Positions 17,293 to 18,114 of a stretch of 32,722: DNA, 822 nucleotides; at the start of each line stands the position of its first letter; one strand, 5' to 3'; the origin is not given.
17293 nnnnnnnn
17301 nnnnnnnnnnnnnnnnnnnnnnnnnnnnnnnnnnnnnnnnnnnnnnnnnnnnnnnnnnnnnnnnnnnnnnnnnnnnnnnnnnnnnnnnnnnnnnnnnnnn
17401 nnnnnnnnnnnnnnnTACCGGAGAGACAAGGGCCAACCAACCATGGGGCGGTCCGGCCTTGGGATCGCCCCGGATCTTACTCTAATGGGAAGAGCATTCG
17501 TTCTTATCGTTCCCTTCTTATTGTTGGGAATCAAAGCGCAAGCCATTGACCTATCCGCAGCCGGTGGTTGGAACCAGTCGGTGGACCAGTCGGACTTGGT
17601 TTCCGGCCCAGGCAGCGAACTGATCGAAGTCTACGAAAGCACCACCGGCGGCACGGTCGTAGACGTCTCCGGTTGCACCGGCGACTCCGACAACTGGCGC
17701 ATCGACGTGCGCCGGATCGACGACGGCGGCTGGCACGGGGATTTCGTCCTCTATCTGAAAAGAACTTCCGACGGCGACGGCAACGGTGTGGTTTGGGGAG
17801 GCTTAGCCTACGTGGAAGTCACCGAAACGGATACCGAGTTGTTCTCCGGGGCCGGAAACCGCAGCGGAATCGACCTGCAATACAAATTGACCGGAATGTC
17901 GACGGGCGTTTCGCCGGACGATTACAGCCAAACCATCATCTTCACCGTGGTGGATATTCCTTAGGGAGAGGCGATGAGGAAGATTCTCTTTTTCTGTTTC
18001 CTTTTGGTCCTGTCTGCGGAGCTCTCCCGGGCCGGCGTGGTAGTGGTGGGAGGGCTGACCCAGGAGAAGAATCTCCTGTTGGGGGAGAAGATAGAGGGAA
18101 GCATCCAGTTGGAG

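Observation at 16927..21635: Four-gene operon of secreted proteins laid out like a non-canonical chaperone-usher / surface-fibre assembly system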

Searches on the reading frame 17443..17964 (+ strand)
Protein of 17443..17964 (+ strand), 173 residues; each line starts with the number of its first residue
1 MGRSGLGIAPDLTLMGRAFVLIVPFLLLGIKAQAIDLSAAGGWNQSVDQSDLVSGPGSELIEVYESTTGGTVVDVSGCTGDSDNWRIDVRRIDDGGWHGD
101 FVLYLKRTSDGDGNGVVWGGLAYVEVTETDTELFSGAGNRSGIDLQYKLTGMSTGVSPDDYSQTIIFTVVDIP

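Call 3: search_protein_families(library=pfam, proteins=[window:17443-17964:+], max_evalue=1)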
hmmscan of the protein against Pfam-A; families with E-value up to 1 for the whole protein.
window:17443-17964:+ (173 aa): 2 families
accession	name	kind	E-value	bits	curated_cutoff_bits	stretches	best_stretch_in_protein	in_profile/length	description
PF05150.18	Legionella_OMP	-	0.083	12.3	25.4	1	122-150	144-172/281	Legionella pneumophila major outer membrane protein precursor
PF17994.7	Glft2_N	-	0.23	11.8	26.1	1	57-97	77-119/140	Galactofuranosyltransferase 2 N-terminal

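Call 4: search_protein_families(library=ncbifam, proteins=[window:17443-17964:+], max_evalue=1)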
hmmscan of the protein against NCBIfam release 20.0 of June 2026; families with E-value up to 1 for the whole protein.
window:17443-17964:+ (173 aa): 1 family
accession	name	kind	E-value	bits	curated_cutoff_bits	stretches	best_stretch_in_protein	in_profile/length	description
NF011674.0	PRK15093.1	equivalog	0.046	12.8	627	1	27-92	3-68/330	putrescine export ABC transporter ATP-binding protein SapD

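Call 34: search_solved_structures(query=A3, max_evalue=10, show_alignments=3)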
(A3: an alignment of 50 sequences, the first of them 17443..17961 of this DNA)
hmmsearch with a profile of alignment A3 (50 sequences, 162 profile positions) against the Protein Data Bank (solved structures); distinct sequences matched with E-value up to 10: 4.
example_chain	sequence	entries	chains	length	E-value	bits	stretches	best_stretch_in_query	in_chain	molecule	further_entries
3o4c_A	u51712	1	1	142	0.11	15.3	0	124-140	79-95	de novo designed beta-trefoil architecture with symmetric primary structure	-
4f34_A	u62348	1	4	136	0.17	14.6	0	124-140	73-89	de novo protein Symfoil-4V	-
5zu6_A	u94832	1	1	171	0.41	13.4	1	93-143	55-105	CBM32 domain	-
4ow4_A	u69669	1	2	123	1.6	11.4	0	125-144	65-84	Beta-terfoil designed by folding nucleus symmetric expansion (""Phifoil"")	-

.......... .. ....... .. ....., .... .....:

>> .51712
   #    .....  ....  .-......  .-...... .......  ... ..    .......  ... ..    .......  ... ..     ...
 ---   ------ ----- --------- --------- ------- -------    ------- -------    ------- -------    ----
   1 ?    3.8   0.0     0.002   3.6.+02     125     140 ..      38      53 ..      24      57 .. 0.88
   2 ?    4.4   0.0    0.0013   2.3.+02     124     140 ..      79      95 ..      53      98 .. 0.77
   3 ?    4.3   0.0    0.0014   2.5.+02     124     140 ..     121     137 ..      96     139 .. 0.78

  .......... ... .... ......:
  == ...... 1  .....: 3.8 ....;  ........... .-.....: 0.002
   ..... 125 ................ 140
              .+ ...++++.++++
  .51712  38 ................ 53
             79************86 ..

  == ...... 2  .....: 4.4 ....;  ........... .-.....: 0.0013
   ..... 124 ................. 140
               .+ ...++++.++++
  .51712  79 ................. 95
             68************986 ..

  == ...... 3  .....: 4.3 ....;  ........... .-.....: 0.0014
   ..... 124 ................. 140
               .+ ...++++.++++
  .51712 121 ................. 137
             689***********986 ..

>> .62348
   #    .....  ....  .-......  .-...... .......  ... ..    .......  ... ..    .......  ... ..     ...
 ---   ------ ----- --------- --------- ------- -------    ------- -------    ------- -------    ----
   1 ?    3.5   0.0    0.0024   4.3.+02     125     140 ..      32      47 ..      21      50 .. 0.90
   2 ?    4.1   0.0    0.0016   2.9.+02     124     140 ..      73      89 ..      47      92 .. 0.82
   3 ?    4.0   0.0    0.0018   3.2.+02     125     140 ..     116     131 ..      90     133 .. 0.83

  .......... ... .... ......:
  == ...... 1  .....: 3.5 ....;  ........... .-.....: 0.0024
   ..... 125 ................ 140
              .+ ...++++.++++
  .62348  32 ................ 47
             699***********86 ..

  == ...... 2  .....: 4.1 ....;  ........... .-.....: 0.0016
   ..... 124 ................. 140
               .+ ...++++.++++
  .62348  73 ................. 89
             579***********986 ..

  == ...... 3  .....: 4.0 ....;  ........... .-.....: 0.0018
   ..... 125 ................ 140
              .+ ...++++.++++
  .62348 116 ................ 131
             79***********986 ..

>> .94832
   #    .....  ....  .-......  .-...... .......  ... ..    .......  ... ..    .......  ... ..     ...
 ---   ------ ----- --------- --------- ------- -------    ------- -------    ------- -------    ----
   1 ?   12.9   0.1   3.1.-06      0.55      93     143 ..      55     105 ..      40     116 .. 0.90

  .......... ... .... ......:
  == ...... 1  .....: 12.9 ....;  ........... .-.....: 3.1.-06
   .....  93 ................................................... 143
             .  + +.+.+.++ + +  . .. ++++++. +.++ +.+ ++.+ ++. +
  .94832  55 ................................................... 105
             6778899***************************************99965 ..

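Call 36: search_protein_families(library=pfam, alignment_id=A3, max_evalue=1)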
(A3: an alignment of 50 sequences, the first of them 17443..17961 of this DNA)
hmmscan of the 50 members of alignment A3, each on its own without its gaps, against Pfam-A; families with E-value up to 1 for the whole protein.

A. member 1, window:17443-17961:+ (173 aa): 2 families
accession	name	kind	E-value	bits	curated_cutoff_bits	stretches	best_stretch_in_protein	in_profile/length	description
PF05150.18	Legionella_OMP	-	0.083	12.3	25.4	1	122-150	144-172/281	Legionella pneumophila major outer membrane protein precursor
PF17994.7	Glft2_N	-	0.23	11.8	26.1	1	57-97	77-119/140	Galactofuranosyltransferase 2 N-terminal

B. families by the number of members that match (of 50 scanned): 21 families
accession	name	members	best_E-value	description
PF23926.2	LtfC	2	0.0051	LtfC-like, beta-sandwich domain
PF05150.18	Legionella_OMP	2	0.083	Legionella pneumophila major outer membrane protein precursor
PF19410.4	DUF5980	1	0.0034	Family of unknown function (DUF5980)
PF13731.11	WxL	1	0.028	WxL domain surface cell wall-binding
PF03771.21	SPDY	1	0.028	Domain of unknown function (DUF317)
PF10333.14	Pga1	1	0.029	GPI-Mannosyltransferase II co-activator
PF02258.22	SLT_beta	1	0.053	Shiga-like toxin beta subunit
PF07972.16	Flavodoxin_NdrI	1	0.061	NrdI Flavodoxin like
PF06715.18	Gp5_C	1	0.09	Gp5 C-terminal repeat (3 copies)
PF20475.3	DUF6717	1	0.1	Family of unknown function (DUF6717)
PF04418.17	DUF543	1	0.11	Domain of unknown function (DUF543)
PF00677.23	Lum_binding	1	0.12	Lumazine binding domain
PF22058.2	X25_BaPul_like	1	0.13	Pullulanase X25 domain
PF23496.1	Microp_apicomplexa_3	1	0.15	Apicomplexa microprotein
PF12963.12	DUF3852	1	0.16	Protein of unknown function (DUF3852)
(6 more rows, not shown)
